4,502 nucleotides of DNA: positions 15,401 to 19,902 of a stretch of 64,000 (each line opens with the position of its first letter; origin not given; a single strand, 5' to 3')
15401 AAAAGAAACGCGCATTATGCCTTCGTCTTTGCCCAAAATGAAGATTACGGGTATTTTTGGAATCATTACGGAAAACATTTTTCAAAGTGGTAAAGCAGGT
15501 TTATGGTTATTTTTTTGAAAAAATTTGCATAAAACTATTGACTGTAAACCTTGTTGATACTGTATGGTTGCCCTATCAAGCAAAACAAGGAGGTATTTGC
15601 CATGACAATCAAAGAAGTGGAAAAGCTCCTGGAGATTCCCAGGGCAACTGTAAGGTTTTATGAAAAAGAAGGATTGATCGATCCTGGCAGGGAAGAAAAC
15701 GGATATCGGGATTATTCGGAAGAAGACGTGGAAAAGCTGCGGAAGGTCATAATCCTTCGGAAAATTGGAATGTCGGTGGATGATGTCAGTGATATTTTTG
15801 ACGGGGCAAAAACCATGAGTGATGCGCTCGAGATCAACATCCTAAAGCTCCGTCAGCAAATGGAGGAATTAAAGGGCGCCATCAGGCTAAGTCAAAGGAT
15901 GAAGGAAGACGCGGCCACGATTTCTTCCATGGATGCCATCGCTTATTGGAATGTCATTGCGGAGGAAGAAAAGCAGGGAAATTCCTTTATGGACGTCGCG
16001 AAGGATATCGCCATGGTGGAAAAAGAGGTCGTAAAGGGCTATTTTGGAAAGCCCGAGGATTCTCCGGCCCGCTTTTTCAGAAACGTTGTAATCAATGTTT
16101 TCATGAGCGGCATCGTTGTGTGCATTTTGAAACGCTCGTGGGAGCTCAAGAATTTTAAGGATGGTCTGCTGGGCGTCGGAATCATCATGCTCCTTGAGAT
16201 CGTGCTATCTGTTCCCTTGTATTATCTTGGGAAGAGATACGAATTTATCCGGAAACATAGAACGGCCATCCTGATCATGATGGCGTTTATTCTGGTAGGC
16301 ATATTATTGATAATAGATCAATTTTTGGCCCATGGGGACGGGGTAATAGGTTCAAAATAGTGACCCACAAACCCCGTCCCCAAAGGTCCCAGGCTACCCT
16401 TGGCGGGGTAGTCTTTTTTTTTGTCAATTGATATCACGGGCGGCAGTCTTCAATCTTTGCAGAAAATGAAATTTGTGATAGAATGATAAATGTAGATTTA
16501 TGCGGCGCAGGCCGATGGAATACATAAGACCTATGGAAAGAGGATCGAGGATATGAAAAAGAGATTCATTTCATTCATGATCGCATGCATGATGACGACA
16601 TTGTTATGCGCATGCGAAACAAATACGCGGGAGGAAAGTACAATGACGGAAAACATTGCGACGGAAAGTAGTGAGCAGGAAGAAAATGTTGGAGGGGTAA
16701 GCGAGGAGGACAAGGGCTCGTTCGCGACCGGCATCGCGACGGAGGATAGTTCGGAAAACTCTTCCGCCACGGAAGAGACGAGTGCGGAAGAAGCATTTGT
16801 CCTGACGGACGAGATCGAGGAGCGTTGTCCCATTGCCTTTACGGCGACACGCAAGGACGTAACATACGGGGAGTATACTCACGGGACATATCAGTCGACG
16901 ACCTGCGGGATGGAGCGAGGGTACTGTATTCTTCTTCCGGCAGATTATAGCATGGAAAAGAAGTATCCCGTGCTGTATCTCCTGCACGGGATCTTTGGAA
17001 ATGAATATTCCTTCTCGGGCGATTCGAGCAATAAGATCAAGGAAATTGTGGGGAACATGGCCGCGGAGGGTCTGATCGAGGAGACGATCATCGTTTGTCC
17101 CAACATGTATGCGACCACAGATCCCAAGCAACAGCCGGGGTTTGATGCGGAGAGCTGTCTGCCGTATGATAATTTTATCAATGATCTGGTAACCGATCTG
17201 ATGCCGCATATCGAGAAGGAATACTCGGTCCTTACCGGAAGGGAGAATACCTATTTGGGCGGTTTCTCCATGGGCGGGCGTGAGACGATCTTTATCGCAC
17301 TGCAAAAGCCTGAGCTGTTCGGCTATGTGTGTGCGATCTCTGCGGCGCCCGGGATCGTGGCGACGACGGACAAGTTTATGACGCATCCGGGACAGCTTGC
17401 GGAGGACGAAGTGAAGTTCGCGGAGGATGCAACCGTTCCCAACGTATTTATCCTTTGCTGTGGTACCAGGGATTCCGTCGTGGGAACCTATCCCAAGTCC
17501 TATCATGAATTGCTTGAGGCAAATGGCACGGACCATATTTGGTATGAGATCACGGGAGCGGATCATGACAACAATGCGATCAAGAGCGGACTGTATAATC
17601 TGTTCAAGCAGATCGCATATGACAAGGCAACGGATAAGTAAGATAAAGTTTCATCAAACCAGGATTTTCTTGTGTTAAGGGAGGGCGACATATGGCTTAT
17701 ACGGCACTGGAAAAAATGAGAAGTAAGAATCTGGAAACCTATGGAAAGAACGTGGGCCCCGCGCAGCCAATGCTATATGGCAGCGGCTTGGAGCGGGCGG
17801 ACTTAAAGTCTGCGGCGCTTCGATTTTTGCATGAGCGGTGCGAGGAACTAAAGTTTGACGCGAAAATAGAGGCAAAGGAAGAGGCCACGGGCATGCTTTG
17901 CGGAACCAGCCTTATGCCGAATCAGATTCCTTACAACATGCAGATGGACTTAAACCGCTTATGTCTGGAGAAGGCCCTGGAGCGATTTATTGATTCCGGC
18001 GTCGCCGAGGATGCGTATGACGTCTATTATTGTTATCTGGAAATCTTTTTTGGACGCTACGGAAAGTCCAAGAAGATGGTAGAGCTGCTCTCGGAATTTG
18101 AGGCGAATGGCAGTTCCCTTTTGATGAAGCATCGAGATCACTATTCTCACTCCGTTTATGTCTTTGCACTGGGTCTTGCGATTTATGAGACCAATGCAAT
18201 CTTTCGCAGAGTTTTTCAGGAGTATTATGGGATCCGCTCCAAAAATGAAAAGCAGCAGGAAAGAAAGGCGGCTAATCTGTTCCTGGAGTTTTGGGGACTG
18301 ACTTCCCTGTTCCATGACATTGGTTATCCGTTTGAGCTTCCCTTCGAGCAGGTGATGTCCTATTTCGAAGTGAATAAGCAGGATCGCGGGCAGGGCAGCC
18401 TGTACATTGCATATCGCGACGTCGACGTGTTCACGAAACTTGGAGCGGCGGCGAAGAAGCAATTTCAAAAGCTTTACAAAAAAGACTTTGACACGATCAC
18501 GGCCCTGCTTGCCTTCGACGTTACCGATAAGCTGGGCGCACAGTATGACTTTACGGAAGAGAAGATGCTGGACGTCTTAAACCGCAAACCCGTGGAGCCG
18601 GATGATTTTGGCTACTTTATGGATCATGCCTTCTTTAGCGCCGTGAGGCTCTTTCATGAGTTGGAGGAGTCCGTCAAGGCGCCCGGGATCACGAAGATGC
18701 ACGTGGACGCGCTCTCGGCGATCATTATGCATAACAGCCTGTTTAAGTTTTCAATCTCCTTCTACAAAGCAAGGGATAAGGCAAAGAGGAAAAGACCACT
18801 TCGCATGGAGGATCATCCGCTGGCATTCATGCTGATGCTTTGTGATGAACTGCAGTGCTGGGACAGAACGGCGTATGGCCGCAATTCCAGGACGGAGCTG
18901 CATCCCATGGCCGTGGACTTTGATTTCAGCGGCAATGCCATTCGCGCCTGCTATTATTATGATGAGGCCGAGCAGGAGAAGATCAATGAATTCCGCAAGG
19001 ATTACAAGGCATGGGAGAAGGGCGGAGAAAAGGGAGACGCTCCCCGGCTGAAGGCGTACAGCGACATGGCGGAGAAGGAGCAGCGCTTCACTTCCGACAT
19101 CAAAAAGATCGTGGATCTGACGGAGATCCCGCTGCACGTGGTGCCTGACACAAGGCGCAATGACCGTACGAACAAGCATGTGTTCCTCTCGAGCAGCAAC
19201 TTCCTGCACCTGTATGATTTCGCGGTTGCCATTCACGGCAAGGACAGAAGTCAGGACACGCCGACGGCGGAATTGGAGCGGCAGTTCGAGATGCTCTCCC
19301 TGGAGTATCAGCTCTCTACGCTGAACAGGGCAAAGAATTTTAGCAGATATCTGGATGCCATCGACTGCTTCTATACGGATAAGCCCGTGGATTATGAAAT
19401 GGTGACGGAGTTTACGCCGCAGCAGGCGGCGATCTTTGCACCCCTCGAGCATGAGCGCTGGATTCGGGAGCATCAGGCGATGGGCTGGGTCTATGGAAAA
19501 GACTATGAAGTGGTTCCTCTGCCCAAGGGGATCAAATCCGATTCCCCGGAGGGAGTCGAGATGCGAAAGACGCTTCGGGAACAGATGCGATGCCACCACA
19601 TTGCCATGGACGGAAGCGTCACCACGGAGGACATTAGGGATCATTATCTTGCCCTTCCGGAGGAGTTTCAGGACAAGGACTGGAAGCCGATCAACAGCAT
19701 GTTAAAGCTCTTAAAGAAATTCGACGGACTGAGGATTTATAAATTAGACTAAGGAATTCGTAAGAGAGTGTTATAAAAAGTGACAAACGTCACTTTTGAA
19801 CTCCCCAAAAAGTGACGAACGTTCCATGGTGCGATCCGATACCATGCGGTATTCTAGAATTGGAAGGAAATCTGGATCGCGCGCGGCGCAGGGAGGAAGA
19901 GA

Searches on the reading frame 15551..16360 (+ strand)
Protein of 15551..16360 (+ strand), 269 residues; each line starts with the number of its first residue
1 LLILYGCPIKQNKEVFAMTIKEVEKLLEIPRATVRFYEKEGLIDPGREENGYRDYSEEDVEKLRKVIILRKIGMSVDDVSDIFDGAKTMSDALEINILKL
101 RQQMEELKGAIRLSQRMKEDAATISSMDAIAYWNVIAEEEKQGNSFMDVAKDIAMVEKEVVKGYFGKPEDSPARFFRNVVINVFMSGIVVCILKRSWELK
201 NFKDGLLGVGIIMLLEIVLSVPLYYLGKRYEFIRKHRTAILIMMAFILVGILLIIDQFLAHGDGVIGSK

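Call 63: search_protein_families(library=pfam, proteins=[window:15551-16360:+], max_evalue=0.00001)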
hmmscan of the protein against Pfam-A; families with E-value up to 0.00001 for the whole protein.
window:15551-16360:+ (269 aa): 2 families
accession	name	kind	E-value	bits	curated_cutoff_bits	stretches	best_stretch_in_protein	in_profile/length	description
PF13411.12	MerR_1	-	9.5e-21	74.1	21.6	1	18-84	1-67/69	MerR HTH family regulatory protein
PF00376.29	MerR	-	1.2e-12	47.8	28.2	1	19-55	1-38/38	MerR family regulatory protein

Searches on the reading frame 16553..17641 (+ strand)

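Call 63: search_protein_families(library=pfam, proteins=[window:16553-17641:+], max_evalue=0.00001)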
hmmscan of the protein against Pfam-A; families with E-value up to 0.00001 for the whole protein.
window:16553-17641:+ (362 aa): 1 family
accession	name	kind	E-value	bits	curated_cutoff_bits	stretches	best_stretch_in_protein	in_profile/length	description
PF00756.26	Esterase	-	2.9e-16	60.5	22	1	115-265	1-149/251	Putative esterase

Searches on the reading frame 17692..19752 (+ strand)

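Call 35: search_protein_families(library=pfam, proteins=[window:17692-19752:+], max_evalue=0.00001)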
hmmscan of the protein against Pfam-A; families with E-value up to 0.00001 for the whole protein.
window:17692-19752:+ (686 aa): 0 families

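Call 79: search_protein_families(library=pfam, proteins=[window:17692-19752:+], max_evalue=0.1)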
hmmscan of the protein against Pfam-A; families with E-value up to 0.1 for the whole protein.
window:17692-19752:+ (686 aa): 1 family
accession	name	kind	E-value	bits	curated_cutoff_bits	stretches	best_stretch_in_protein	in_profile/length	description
PF02026.21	RyR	-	0.096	13.4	27.4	0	564-605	4-47/91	RyR domain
